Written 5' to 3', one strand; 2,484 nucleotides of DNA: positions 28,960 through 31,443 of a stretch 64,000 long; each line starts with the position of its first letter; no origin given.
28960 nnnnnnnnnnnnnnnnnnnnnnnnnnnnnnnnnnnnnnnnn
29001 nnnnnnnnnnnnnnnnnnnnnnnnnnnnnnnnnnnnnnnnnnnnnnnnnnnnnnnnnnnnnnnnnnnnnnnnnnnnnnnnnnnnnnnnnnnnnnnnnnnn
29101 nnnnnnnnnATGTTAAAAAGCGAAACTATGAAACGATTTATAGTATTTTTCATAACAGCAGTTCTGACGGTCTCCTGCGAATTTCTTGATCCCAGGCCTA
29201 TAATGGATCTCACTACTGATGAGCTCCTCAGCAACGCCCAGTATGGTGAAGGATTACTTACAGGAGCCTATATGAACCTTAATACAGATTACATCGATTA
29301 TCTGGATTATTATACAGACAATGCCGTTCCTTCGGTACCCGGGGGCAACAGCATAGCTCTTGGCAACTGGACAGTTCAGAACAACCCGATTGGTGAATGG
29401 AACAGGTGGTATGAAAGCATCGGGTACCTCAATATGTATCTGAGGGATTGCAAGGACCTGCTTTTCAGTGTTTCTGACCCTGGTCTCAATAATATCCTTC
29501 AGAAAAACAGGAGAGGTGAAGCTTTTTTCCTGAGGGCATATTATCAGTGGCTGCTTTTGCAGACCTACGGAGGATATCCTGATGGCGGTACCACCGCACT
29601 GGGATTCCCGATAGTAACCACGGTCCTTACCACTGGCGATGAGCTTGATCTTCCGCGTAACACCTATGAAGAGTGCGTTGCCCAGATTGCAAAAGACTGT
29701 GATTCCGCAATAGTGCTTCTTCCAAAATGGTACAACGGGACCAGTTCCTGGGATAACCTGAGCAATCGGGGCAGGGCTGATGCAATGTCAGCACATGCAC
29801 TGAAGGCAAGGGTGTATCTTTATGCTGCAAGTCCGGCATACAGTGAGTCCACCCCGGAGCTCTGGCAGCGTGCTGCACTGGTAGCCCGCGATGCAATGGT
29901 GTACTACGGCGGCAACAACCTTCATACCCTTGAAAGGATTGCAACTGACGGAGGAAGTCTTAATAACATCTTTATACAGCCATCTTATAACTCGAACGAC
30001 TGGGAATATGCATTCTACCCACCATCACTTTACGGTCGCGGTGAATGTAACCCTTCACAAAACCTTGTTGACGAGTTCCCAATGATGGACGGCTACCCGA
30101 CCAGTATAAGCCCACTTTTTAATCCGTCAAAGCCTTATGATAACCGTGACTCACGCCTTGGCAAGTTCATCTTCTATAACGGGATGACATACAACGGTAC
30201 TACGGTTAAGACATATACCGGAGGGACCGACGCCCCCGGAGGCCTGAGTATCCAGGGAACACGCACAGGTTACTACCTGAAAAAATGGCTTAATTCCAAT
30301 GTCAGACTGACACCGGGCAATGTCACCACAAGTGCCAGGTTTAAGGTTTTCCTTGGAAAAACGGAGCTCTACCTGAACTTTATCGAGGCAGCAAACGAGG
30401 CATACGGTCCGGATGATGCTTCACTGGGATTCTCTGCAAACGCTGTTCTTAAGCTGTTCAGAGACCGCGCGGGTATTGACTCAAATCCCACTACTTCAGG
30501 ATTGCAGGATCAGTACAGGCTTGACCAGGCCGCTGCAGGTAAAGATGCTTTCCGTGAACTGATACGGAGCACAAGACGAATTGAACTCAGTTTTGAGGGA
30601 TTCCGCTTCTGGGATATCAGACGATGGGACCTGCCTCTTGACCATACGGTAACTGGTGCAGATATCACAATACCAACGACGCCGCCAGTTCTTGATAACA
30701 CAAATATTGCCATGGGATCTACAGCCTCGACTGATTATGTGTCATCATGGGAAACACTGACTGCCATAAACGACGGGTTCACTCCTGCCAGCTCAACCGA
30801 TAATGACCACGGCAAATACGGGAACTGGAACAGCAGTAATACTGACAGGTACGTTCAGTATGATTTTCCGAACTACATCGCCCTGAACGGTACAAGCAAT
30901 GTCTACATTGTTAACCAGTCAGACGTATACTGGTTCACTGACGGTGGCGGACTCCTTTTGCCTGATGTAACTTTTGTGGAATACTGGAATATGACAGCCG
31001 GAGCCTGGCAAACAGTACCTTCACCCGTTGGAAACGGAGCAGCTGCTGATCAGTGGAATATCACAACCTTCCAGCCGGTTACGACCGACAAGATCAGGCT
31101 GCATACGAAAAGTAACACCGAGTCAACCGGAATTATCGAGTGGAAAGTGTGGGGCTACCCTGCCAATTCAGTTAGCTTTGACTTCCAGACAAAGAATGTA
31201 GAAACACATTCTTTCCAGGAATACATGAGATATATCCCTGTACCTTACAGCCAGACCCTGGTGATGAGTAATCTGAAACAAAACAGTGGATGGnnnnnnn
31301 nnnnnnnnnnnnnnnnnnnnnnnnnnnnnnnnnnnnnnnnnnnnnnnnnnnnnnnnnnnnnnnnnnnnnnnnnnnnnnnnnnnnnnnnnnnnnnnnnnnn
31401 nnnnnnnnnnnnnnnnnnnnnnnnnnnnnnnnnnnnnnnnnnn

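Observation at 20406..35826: One ~150-aa discoidin-like module recurs in four different protein contexts within the PUL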

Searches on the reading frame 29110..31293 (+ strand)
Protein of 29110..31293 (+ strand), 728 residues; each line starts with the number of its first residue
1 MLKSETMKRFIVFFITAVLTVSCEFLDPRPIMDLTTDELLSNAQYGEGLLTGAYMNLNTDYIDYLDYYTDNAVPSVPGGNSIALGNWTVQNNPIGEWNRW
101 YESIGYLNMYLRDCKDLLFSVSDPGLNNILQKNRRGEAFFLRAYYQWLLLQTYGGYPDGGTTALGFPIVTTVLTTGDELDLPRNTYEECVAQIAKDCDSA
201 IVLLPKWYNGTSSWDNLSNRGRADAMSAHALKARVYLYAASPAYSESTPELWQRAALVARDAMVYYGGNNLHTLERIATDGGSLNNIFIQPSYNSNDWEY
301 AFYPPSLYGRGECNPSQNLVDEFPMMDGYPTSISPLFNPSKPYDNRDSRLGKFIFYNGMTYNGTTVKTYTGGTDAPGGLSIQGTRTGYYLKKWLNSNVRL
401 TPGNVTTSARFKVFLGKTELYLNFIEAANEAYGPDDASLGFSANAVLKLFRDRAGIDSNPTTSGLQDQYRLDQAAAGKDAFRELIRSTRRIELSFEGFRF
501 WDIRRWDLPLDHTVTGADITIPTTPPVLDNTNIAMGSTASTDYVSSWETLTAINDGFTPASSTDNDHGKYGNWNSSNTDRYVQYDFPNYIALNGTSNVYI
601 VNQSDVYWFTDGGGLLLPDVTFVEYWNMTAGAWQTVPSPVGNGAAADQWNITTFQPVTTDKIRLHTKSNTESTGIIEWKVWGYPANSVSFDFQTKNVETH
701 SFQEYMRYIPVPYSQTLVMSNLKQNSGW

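Call 7: search_protein_families(library=pfam, proteins=[window:29110-31293:+], max_evalue=0.1)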
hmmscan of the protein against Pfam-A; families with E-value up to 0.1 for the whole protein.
window:29110-31293:+ (728 aa): 2 families
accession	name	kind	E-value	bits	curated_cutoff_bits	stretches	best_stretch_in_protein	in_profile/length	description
PF07980.17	SusD_RagB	-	8.8e-33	114.6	23.1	1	295-560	31-235/297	SusD family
PF14322.12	SusD-like_3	-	1.9e-18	67.8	27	1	24-237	1-191/191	Starch-binding associating with outer membrane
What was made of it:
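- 29110..31296 (+): SusD-2 (728 aa), host of copy b. Lipobox cysteine at position 23. The canonical SusD C-terminal tail (aa 688-728, ...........) is retained after the insertion. Pfam PF14322 and PF07980 (call 7).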

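Call 16: search_protein_families(library=ncbifam, proteins=[window:29110-31293:+], max_evalue=0.1)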
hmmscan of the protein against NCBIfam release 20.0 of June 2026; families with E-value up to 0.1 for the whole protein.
window:29110-31293:+ (728 aa): 1 family
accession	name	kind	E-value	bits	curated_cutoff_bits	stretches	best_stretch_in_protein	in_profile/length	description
NF033071.0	SusD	exception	0.0066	14.7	725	0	132-257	145-250/558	starch-binding outer membrane lipoprotein SusD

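Call 18: find_homologous_proteins(query=window:29110-31293:+, max_evalue=1e-10)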
Query window:29110-31293:+ (728 aa): 4048 proteins with E <= 1e-10 among 8000 candidates; the best 120 are listed.
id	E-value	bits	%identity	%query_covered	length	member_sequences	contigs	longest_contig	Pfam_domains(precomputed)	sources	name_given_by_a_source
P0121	0.0e+0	1674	99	99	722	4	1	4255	PF14322.13,PF07980.18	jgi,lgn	-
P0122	0.0e+0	1374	82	100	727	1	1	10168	PF14322.13,PF07980.18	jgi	jgi:hypothetical protein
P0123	0.0e+0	1153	69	100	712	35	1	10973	PF00754.32,PF14322.13,PF22633.4,PF07980.18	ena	-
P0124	0.0e+0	1133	68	100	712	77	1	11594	PF00754.32,PF14322.13,PF07980.18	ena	-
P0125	0.0e+0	1118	67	100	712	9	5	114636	PF00754.32,PF14322.13,PF07980.18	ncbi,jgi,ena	-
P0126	0.0e+0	1088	66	99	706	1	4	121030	PF14322.13,PF07980.18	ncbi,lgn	-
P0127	0.0e+0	1059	66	97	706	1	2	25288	PF14322.13,PF07980.18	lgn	-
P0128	0.0e+0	1053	64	100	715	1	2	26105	PF00754.32,PF14322.13,PF07980.18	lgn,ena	-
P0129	6.4e-285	965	65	94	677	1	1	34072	PF00754.32,PF14322.13,PF07980.18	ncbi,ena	-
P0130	8.5e-277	938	58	99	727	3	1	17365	PF14322.13,PF07980.18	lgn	-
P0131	3.0e-271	920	56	99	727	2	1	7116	PF14322.13,PF07980.18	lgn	-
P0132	1.2e-268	911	56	100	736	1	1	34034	PF14322.13,PF07980.18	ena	-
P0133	9.7e-267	905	56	99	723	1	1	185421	PF14322.13,PF07980.18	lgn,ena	-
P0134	4.5e-265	899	55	99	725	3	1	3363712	PF14322.13,PF07980.18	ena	-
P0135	5.6e-264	896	56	99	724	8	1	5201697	PF14322.13,PF07980.18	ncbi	ncbi:RagB/SusD family nutrient uptake outer membrane protein [Labilibaculum euxinus]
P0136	7.9e-264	895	56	99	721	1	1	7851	PF14322.13,PF07980.18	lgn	-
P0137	1.2e-263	895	56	99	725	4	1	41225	PF14322.13,PF07980.18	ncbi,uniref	ncbi:RagB/SusD family nutrient uptake outer membrane protein [Draconibacterium sp.]|uniref:RagB/SusD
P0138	1.6e-263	894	56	99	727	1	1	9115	PF14322.13,PF07980.18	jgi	-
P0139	5.6e-263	893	56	98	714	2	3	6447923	PF14322.13,PF07980.18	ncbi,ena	-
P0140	3.1e-254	864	55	98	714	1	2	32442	PF14322.13,PF07980.18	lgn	-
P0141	8.4e-254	862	56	99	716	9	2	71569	PF14322.13,PF07980.18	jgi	-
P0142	1.0e-253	862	55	99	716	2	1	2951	PF14322.13,PF07980.18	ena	-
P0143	1.4e-253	861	56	99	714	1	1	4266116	PF14322.13,PF07980.18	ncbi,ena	-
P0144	1.7e-253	861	55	99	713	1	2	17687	PF14322.13,PF07980.18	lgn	-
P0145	4.2e-252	857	55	99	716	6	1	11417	PF14322.13,PF07980.18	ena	-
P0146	2.9e-250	851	55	99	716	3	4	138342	PF14322.13,PF07980.18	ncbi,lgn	ncbi:MAG: RagB/SusD family nutrient uptake outer membrane protein [Bacteroidota bacterium]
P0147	3.7e-250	850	56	99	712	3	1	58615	PF14322.13,PF07980.18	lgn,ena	-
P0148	5.3e-250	850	55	99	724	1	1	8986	PF14322.13,PF07980.18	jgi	jgi:hypothetical protein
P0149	4.0e-249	847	55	99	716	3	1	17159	PF14322.13,PF07980.18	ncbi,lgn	-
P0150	8.3e-249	846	55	99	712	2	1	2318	PF14322.13,PF07980.18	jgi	jgi:hypothetical protein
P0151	4.0e-248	843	54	99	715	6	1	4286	PF14322.13,PF07980.18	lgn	-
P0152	5.1e-248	843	55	100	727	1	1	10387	PF14322.13,PF07980.18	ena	-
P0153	8.3e-248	842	86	57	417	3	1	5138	PF14322.13,PF07980.18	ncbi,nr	ncbi:MAG TPA: RagB/SusD family nutrient uptake outer membrane protein, partial [Bacteroidales bacter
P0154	2.8e-246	837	56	99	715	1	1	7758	PF14322.13,PF07980.18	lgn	-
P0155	3.2e-245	834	55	100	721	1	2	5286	PF14322.13,PF07980.18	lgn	-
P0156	3.3e-245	834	68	71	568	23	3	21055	PF14322.13,PF07980.18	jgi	-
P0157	6.0e-241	820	55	99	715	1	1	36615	PF14322.13,PF07980.18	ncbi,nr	ncbi:MAG: RagB/SusD family nutrient uptake outer membrane protein [Bacteroidales bacterium]|nr:RagB/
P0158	2.5e-240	818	67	71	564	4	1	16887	PF14322.13,PF07980.18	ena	-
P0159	3.4e-240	817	53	99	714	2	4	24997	PF14322.13,PF07980.18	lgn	-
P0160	4.5e-239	813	66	77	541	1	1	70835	PF07980.18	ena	-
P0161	2.6e-236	804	53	98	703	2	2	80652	PF14322.13,PF07980.18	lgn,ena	-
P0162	1.0e-234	799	53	99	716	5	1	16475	PF14322.13,PF07980.18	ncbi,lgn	ncbi:MAG: RagB/SusD family nutrient uptake outer membrane protein [Bacteroidales bacterium]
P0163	1.1e-232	792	52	99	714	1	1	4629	PF14322.13,PF07980.18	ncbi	-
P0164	4.2e-230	784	65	71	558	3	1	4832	PF14322.13,PF07980.18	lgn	-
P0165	9.6e-228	776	51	99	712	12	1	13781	PF14322.13,PF07980.18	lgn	-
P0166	1.3e-227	776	51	99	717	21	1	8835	PF14322.13,PF07980.18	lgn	-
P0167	1.1e-225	769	51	99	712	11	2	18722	PF14322.13,PF07980.18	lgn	-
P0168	2.1e-224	765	50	99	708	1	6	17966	PF14322.13,PF07980.18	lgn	-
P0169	1.4e-223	762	64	71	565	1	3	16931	PF14322.13,PF07980.18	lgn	-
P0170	2.3e-223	762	50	99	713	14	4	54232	PF14322.13,PF07980.18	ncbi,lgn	-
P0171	3.6e-223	761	51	98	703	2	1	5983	PF14322.13,PF07980.18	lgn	-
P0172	4.9e-220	751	62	71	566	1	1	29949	PF14322.13,PF07980.18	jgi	jgi:starch-binding outer membrane protein, SusD/RagB family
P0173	8.0e-219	747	56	86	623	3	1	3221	PF14322.13,PF07980.18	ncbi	ncbi:MAG: RagB/SusD family nutrient uptake outer membrane protein, partial [Bacteroidales bacterium]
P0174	8.3e-214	730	54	87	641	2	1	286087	PF14322.13,PF07980.18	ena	-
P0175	1.8e-213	729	57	70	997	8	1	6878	PF14322.13,PF07980.18,PF08522.17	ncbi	-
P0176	2.2e-212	725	61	71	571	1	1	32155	PF14322.13,PF07980.18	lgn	-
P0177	1.6e-210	719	60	71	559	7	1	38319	PF14322.13,PF07980.18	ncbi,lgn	-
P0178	3.0e-210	718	65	69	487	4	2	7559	PF00754.32,PF07980.18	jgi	jgi:hypothetical protein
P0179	3.0e-209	715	61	70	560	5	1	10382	PF14322.13,PF07980.18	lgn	-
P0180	9.8e-208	710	59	71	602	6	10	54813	PF14322.13,PF07980.18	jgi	jgi:starch-binding outer membrane protein, SusD/RagB family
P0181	8.3e-207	707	57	71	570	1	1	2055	PF14322.13,PF07980.18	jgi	-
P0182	1.6e-205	703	60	70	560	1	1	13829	PF14322.13,PF07980.18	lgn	-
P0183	2.0e-205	702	59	70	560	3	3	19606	PF14322.13,PF07980.18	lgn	-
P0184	3.4e-205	701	58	71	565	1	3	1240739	PF14322.13,PF07980.18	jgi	jgi:starch-binding outer membrane protein, SusD/RagB family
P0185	6.4e-205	701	60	71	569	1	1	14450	PF14322.13,PF07980.18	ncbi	-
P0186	6.5e-205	701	61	71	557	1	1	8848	PF14322.13,PF07980.18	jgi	jgi:hypothetical protein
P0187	6.6e-205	701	58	71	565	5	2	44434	PF14322.13,PF07980.18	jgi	jgi:starch-binding outer membrane protein, SusD/RagB family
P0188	1.1e-204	700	61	70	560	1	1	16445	PF14322.13,PF07980.18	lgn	-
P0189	2.1e-204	699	60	69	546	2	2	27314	PF14322.13,PF07980.18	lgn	-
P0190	2.8e-204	698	58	70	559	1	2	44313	PF14322.13,PF07980.18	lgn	-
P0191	5.2e-204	698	57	71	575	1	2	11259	PF14322.13,PF07980.18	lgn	-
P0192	1.4e-203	696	59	71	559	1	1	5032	PF14322.13,PF07980.18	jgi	jgi:hypothetical protein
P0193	5.8e-203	694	58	71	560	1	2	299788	PF14322.13,PF07980.18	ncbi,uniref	ncbi:RagB/SusD family nutrient uptake outer membrane protein [Mariniflexile soesokkakense]|uniref:Ra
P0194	1.9e-202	692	60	71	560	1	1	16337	PF14322.13,PF07980.18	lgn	-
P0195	2.3e-202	692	59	71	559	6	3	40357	PF14322.13,PF07980.18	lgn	-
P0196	2.6e-202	692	58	71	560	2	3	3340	PF14322.13,PF07980.18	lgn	-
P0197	2.7e-202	692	58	71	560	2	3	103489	PF14322.13,PF07980.18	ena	-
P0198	6.5e-202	691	59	71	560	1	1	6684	PF14322.13,PF07980.18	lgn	-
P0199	6.6e-202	691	58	71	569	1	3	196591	PF14322.13,PF07980.18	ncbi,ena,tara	tara:strand:- start:71971 stop:73680 length:1710 start_codon:yes stop_codon:yes gene_type:complete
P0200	6.7e-202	691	59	71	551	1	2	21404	PF14322.13,PF07980.18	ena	-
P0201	7.4e-201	687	58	71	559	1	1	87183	PF14322.13,PF07980.18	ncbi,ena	-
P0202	4.6e-200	685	59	71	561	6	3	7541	PF14322.13,PF07980.18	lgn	-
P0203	7.1e-200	684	57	70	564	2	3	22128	PF14322.13,PF07980.18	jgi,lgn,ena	-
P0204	1.3e-199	683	58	70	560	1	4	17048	PF14322.13,PF07980.18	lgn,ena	-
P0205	1.6e-199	683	56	71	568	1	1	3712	PF14322.13,PF07980.18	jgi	jgi:hypothetical protein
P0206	2.6e-199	682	59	71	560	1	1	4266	PF14322.13,PF07980.18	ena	-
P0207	6.2e-198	677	57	70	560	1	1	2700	PF14322.13,PF07980.18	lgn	-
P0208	9.1e-198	677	58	71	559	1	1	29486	PF14322.13,PF07980.18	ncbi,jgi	-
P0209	1.0e-197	677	57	70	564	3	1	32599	PF14322.13,PF07980.18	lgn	-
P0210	1.1e-197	677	58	70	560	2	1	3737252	PF14322.13,PF07980.18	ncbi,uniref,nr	ncbi:RagB/SusD family nutrient uptake outer membrane protein [Aestuariibaculum sp. YM273]|uniref:Rag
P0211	8.2e-197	674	55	72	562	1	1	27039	PF14322.13,PF07980.18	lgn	-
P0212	6.0e-196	671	55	72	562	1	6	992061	PF14322.13,PF07980.18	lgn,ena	-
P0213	1.1e-195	670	57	71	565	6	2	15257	PF14322.13,PF07980.18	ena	-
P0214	2.3e-195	669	56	71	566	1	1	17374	PF14322.13,PF07980.18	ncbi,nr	ncbi:MAG: RagB/SusD family nutrient uptake outer membrane protein [Bacteroidales bacterium]|nr:RagB/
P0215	3.1e-195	669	56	71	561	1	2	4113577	PF14322.13,PF07980.18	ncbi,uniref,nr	ncbi:RagB/SusD family nutrient uptake outer membrane protein [Thalassobellus suaedae]|uniref:RagB/Su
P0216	4.5e-195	668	56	71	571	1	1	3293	PF14322.13,PF07980.18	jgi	-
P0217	1.0e-193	664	53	71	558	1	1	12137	PF14322.13,PF07980.18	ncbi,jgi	-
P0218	3.5e-193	662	56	70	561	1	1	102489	PF14322.13,PF07980.18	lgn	-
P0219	1.7e-192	660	56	71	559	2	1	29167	PF14322.13,PF07980.18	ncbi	ncbi:MAG: RagB/SusD family nutrient uptake outer membrane protein [Bacteroidota bacterium]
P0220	3.5e-192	658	55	71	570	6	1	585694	PF14322.13,PF07980.18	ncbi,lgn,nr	ncbi:starch-binding protein [Wenyingzhuangia marina]|nr:starch-binding protein [Wenyingzhuangia mari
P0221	1.1e-191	657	55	71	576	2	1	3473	PF14322.13,PF07980.18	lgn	-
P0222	1.9e-190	653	57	70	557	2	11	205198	PF14322.13,PF07980.18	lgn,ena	-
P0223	2.6e-190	652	55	71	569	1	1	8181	PF14322.13,PF07980.18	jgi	-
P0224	1.1e-189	650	55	71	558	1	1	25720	PF14322.13,PF07980.18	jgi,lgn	-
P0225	1.7e-189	650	56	71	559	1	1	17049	PF14322.13,PF07980.18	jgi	jgi:starch-binding outer membrane protein, SusD/RagB family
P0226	1.2e-187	643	54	71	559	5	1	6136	PF14322.13,PF07980.18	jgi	jgi:hypothetical protein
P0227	2.4e-187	642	53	73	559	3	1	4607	PF14322.13,PF07980.18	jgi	-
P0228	6.4e-186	638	55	70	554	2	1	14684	PF14322.13,PF07980.18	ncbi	-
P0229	1.3e-185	637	55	71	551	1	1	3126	PF14322.13,PF07980.18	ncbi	-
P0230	1.4e-185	637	54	71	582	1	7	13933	PF14322.13,PF07980.18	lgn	-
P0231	2.4e-185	636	55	71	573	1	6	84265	PF14322.13,PF07980.18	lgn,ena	-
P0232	3.2e-185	635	56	71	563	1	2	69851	PF14322.13,PF07980.18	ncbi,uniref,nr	ncbi:RagB/SusD family nutrient uptake outer membrane protein [Zunongwangia atlantica]|uniref:SusD/Ra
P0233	4.2e-185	635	54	70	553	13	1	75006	PF14322.13,PF07980.18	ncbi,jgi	jgi:hypothetical protein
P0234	8.6e-185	634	56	71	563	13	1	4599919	PF14322.13,PF07980.18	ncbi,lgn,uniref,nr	ncbi:RagB/SusD family nutrient uptake outer membrane protein [Zunongwangia sp. SCSIO 43204]|uniref:R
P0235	9.0e-185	634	54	69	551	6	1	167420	PF14322.13,PF07980.18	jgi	jgi:hypothetical protein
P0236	2.1e-184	633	55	71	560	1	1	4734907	PF14322.13,PF07980.18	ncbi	-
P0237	2.8e-183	629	55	70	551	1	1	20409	PF14322.13,PF07980.18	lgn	-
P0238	3.0e-183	629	53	71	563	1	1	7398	PF14322.13,PF07980.18,PF08139.18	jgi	jgi:hypothetical protein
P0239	6.8e-183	628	55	71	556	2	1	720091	PF14322.13,PF07980.18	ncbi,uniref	ncbi:RagB/SusD family nutrient uptake outer membrane protein [Saccharicrinis sp. FJH54]|uniref:RagB/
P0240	6.8e-183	628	55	71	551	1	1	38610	PF14322.13,PF07980.18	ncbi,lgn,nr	ncbi:MAG: RagB/SusD family nutrient uptake outer membrane protein [Prolixibacteraceae bacterium]|nr:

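Call 21: find_related_loci(query=A3, collection=genome_contigs, flank=10000)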
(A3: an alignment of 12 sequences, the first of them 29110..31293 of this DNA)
Query A3 (728 aa) in genome_contigs; peptide patterns used: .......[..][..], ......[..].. (x = any residue, [..] = any of these).
599 stretches matched a pattern (row limit reached: there are more); 580 encode a relative of the query (tblastn E <= 1e-3); the best 80 are kept; 79 distinct loci.
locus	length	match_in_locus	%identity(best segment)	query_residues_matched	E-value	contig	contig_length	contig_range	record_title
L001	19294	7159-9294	71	1-728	0e+0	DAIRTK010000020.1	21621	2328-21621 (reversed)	MAG TPA_asm: Synergistaceae bacterium isolate CTOTU7657 NODE_4002_length_21621_cov_57.996754, whole genome shotgun seque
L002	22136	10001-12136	70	1-728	0e+0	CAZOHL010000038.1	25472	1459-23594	MAG TPA_asm: uncultured Rikenella sp. isolate SRP278314_co1_10 genome assembly, contig: NODE_2437_length_25472_cov_13.33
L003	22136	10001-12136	68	1-728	0e+0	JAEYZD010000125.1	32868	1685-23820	MAG: Bacteroidetes bacterium isolate OH_CBlB_76 k127_1074661, whole genome shotgun sequence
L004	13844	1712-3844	68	1-728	0e+0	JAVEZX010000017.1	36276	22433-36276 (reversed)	MAG: Bacteroidales bacterium isolate BF4_76 NODE_3320_length_36276_cov_7.408116_Biofilm4, whole genome shotgun sequence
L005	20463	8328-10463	68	1-728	0e+0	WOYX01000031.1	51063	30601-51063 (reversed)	MAG: Bacteroidales bacterium isolate WOFB09 NODE_240_length_51063_cov_24.061755, whole genome shotgun sequence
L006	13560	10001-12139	67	1-728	0e+0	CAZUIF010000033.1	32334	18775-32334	MAG TPA_asm: uncultured Rikenella sp. isolate binchicken_co190_102 genome assembly, contig: NODE_2690_length_32334_cov_2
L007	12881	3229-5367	69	1-728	0e+0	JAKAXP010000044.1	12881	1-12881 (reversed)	MAG: Bacteroidetes bacterium isolate YS1.bin4 NODE_1958_length_12881_cov_4.397601, whole genome shotgun sequence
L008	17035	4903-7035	69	1-728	0e+0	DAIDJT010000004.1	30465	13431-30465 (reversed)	MAG TPA_asm: Bacteroidales bacterium isolate clean389 NODE_4_length_30465_cov_2.707648, whole genome shotgun sequence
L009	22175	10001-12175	55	5-728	0e+0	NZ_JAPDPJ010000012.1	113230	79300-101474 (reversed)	Plebeiibacterium sediminum strain AAT scaffold_12_length=113231, whole genome shotgun sequence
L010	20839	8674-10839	55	1-728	0e+0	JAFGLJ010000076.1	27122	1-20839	MAG: Bacteroidales bacterium isolate Zod_Metabat.397 k87_14607185, whole genome shotgun sequence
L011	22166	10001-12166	56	1-728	0e+0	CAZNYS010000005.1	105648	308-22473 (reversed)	MAG TPA_asm: uncultured Rikenellaceae bacterium isolate binchicken_co228_25 genome assembly, contig: NODE_112_length_105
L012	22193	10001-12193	56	1-728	0e+0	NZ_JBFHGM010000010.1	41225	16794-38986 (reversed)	MAG: Draconibacterium sp. isolate Mix_sand07.2021.05.G.153 k141_211302_length_41225_cov_12.3376, whole genome shotgun se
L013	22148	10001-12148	55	7-728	0e+0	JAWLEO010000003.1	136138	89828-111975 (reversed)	MAG: Bacteroidales bacterium isolate 20BLK6-1.bin.66 NODE_25_length_136138_cov_6.278575, whole genome shotgun sequence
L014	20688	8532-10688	56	4-728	0e+0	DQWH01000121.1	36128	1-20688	MAG TPA_asm: Bacteroidetes bacterium isolate HyVt-105 Ga0136651_10000132, whole genome shotgun sequence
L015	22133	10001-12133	55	11-728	0e+0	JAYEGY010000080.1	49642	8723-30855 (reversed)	MAG: Bacteroidota bacterium isolate MAG233 MAG233_80, whole genome shotgun sequence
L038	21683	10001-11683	54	2-728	2e-171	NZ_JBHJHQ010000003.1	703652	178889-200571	Saccharicrinis sp. FJH62 FJH62_scaffold3, whole genome shotgun sequence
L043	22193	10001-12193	55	1-728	0e+0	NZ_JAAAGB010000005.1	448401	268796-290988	Draconibacterium mangrovi strain GM2-18 NODE_5_length_448401_cov_59.1096, whole genome shotgun sequence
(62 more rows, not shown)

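Call 29: search_solved_structures(query=window:29110-31293:+, max_evalue=0.00001)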
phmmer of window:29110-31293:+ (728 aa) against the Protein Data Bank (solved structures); distinct sequences matched with E-value up to 0.00001: 8.
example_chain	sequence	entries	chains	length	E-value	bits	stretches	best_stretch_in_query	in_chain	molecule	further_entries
9sje_B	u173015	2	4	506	9.1e-17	63.5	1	10-240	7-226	SusD homolog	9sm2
7bll_A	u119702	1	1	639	4.3e-16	61.3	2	74-246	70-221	SusD homolog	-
3qnk_A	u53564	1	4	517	1e-15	60.1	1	125-523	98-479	Putative lipoprotein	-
9sjj_A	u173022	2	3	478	3.3e-15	58.4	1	114-240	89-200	SusD homolog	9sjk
3i4g_A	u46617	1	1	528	8.7e-15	57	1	311-509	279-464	SusD-like carbohydrate binding protein BF1063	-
5ck1_A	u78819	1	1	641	4.5e-08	34.8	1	23-253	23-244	SusD homolog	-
5cjz_A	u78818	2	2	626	7e-08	34.1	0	90-253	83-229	SusD homolog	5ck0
8ypt_A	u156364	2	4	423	1.3e-07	33.2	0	97-278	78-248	Membrane protein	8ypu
